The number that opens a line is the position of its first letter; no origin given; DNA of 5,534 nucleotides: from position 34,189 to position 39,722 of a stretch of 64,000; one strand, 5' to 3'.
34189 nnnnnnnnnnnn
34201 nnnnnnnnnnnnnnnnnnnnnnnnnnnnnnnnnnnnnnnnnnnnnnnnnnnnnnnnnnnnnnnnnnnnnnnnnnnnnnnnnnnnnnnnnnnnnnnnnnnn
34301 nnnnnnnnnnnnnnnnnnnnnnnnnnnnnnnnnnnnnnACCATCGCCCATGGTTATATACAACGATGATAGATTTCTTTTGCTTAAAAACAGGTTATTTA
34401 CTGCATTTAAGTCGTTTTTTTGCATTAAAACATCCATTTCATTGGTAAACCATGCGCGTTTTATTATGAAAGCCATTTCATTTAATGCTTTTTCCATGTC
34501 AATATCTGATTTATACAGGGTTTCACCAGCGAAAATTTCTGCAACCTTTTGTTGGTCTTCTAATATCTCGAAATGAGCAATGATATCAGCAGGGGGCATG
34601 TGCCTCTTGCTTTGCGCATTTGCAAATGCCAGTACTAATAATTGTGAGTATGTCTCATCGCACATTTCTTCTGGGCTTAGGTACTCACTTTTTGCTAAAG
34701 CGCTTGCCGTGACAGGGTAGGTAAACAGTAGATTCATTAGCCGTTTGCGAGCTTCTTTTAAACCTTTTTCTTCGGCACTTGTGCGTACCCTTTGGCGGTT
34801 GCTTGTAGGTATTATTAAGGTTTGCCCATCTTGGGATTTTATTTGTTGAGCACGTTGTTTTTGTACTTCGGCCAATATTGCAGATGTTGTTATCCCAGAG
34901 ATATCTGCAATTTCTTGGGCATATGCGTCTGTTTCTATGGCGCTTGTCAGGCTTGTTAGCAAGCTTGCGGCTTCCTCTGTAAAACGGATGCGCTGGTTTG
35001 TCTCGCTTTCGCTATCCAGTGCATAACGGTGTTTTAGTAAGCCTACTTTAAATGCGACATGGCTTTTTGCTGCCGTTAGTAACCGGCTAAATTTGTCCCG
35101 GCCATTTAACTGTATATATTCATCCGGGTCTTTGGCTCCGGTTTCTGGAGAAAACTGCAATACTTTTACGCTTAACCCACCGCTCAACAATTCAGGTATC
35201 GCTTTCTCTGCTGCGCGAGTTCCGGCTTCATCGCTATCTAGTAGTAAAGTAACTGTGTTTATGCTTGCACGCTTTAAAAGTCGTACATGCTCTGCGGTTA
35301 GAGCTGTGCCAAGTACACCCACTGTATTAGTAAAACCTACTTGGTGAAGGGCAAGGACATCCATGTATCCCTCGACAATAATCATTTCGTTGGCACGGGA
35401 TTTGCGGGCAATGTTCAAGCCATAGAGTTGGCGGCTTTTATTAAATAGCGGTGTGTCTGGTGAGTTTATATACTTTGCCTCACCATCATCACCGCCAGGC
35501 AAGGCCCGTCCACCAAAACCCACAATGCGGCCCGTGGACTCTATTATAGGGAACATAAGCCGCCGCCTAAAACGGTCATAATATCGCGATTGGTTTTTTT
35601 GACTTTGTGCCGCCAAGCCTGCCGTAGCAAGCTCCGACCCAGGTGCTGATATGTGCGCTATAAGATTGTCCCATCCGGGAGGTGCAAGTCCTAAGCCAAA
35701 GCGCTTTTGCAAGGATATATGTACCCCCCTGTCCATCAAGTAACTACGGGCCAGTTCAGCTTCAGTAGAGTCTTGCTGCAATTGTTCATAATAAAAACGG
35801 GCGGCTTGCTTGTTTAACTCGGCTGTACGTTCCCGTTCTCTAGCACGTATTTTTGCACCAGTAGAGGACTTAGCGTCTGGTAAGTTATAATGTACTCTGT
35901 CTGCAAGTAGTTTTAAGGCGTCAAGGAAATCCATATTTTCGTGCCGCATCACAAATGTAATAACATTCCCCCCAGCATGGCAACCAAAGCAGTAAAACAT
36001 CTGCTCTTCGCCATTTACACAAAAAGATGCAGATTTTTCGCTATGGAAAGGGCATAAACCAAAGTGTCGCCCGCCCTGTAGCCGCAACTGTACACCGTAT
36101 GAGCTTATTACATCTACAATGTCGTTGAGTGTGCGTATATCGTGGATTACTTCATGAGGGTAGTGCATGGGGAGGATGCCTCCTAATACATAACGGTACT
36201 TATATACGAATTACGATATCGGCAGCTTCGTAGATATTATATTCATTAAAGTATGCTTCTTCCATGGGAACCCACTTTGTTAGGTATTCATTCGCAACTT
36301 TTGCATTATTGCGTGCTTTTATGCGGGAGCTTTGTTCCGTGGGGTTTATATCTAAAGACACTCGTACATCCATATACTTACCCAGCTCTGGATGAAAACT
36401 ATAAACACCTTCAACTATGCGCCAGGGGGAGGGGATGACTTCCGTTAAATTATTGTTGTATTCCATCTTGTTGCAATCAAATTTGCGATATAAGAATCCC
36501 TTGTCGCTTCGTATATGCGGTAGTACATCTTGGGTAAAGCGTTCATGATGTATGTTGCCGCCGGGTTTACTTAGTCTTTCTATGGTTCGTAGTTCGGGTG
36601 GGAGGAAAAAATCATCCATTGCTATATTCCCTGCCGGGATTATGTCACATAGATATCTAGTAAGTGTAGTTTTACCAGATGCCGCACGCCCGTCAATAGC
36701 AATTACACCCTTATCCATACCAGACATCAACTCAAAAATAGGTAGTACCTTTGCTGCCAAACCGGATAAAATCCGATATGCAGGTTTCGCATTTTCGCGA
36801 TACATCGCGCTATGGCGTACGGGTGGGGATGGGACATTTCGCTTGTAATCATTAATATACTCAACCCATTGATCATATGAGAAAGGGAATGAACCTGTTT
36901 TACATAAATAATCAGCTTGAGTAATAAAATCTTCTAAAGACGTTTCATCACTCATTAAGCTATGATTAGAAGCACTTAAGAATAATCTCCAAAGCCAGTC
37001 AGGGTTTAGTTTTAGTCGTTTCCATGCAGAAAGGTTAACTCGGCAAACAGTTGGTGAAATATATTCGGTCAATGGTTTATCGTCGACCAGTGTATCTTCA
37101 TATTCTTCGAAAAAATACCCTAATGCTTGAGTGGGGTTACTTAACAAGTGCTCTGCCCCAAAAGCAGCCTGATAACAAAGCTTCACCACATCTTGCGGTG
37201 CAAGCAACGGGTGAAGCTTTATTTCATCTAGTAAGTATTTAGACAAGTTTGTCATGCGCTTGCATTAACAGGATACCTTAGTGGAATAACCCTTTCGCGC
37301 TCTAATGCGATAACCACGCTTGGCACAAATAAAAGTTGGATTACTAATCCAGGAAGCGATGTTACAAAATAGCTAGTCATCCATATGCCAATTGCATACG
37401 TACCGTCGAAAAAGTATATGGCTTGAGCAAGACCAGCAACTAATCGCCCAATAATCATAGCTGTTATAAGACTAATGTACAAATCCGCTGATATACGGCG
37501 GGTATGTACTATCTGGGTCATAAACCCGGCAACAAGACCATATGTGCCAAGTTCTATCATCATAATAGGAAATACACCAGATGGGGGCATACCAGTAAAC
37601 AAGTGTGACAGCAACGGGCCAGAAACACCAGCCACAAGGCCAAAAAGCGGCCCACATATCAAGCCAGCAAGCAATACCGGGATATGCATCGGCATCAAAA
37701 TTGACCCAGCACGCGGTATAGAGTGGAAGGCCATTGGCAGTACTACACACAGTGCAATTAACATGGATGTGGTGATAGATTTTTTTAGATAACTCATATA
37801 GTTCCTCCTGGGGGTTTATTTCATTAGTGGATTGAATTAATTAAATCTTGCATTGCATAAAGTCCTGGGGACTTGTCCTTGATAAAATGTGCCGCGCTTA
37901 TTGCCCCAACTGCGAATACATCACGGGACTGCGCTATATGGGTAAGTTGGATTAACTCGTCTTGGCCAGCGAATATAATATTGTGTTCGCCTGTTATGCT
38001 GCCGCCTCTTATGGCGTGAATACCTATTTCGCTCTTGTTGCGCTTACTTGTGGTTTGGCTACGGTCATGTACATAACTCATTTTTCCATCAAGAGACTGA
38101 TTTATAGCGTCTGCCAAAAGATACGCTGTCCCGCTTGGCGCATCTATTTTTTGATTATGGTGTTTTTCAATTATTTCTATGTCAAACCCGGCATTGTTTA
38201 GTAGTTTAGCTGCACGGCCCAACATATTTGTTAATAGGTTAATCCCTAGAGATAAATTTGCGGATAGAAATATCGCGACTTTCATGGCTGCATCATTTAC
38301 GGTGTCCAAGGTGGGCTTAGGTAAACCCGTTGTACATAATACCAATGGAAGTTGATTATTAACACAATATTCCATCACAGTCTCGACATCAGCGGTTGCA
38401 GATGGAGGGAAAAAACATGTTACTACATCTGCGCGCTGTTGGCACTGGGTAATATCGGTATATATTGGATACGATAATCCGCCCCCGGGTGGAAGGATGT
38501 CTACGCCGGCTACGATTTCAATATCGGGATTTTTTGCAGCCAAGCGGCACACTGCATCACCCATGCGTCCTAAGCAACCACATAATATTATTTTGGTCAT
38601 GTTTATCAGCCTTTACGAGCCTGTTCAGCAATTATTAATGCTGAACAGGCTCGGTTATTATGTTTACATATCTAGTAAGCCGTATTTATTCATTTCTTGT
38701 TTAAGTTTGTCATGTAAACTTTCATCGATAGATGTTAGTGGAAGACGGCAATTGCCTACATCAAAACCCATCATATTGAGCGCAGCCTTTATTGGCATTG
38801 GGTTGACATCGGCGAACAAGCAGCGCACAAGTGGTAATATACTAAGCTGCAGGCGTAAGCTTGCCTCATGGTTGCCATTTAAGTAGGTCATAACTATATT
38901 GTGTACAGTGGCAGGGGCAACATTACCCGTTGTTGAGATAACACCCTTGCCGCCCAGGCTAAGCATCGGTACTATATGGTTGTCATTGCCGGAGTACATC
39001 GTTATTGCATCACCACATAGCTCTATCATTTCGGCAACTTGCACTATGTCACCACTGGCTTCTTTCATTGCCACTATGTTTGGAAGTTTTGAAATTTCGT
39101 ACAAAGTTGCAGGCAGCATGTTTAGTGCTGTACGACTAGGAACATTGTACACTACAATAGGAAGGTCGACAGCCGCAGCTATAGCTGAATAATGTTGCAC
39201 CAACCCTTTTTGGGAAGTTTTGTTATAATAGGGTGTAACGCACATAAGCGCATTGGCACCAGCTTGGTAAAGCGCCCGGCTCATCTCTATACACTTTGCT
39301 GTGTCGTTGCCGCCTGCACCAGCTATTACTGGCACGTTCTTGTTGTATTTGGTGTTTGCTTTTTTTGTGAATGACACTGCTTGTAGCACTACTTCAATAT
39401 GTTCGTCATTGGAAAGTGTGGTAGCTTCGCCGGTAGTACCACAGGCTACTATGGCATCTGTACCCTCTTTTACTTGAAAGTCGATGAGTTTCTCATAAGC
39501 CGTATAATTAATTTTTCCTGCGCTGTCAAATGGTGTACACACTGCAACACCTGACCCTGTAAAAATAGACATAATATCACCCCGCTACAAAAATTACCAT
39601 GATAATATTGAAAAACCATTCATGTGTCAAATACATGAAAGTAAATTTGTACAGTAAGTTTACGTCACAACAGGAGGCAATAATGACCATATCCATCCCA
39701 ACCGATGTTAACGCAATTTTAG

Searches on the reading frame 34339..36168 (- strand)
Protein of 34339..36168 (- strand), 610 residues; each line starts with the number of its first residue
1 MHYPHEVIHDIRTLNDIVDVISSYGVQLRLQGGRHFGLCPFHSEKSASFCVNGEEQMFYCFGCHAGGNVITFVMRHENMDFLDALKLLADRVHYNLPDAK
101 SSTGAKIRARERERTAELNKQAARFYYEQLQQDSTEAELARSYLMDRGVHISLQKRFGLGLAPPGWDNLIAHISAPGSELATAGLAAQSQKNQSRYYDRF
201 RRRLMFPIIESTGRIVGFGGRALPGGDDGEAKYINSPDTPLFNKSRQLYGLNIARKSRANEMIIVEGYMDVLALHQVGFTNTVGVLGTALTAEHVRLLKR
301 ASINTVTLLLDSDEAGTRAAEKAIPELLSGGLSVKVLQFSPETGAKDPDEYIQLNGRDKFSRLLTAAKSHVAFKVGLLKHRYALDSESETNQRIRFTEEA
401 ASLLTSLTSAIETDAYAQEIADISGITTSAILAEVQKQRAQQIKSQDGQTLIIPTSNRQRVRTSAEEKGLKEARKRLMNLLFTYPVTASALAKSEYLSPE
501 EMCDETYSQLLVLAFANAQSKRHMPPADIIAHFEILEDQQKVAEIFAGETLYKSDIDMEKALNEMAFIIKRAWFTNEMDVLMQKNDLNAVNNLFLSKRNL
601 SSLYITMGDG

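Call 60: search_protein_families(library=pfam, proteins=[window:34339-36168:-], max_evalue=0.00001)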
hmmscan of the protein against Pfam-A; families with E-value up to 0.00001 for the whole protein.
window:34339-36168:- (610 aa): 7 families
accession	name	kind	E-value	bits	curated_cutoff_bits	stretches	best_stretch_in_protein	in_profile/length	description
PF08275.17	DNAG_N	-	1.4e-35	122.6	26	1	125-254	1-127/128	DNA primase catalytic core, N-terminal domain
PF01807.25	Zn_ribbon_DnaG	-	2.5e-31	107.8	24.9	1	5-99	3-96/98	CHC2 zinc finger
PF13662.12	Toprim_4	-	2.5e-21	76.1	25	1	261-337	2-84/85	Toprim domain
PF13155.12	Toprim_2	-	2.6e-21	76.2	22.1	1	263-352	1-88/88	Toprim-like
PF01751.28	Toprim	-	3.2e-12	46.9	23.1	1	261-328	1-85/96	Toprim domain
PF13362.12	Toprim_3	-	6.4e-09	36.6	27.2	1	262-358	2-95/95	Toprim domain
PF10410.14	DnaB_bind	-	4.6e-06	27.2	20.6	0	373-427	3-54/56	DnaB-helicase binding domain of primase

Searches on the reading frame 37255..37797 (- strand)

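Call 60: search_protein_families(library=pfam, proteins=[window:37255-37797:-], max_evalue=0.00001)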
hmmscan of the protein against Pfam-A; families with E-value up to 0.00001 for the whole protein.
window:37255-37797:- (181 aa): 2 families
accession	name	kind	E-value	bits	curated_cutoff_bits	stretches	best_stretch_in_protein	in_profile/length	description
PF12822.12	ECF_trnsprt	-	1e-17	65.1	30.7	1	5-161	1-168/169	ECF transporter, substrate-specific component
PF07155.17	ECF-ribofla_trS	-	5.8e-08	33.4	26.7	1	5-159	5-165/172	ECF-type riboflavin transporter, S component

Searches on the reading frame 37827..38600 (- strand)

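Call 60: search_protein_families(library=pfam, proteins=[window:37827-38600:-], max_evalue=0.00001)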
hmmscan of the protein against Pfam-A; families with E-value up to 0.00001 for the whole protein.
window:37827-38600:- (258 aa): 2 families
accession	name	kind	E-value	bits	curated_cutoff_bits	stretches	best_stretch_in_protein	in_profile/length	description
PF05173.19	DapB_C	-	6.7e-44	149.3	27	1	119-254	1-121/121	Dihydrodipicolinate reductase, C-terminus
PF01113.26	DapB_N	-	1.1e-18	67.9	25.6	1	3-115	2-123/124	Dihydrodipicolinate reductase, N-terminus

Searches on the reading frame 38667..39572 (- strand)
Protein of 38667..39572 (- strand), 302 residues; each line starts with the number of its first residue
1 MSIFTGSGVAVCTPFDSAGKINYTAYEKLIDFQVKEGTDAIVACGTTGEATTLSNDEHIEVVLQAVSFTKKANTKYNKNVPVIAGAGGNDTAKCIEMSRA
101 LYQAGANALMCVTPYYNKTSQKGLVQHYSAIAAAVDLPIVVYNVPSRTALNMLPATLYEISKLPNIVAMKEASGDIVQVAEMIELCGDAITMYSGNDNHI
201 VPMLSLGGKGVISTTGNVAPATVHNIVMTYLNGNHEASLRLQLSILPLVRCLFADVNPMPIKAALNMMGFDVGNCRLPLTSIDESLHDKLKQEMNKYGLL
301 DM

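Call 60: search_protein_families(library=pfam, proteins=[window:38667-39572:-], max_evalue=0.00001)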
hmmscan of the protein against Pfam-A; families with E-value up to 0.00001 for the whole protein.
window:38667-39572:- (302 aa): 1 family
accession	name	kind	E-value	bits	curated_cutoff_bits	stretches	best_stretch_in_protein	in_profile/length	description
PF00701.28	DHDPS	-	7.1e-89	297.8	22.1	1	4-294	2-286/289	Dihydrodipicolinate synthetase family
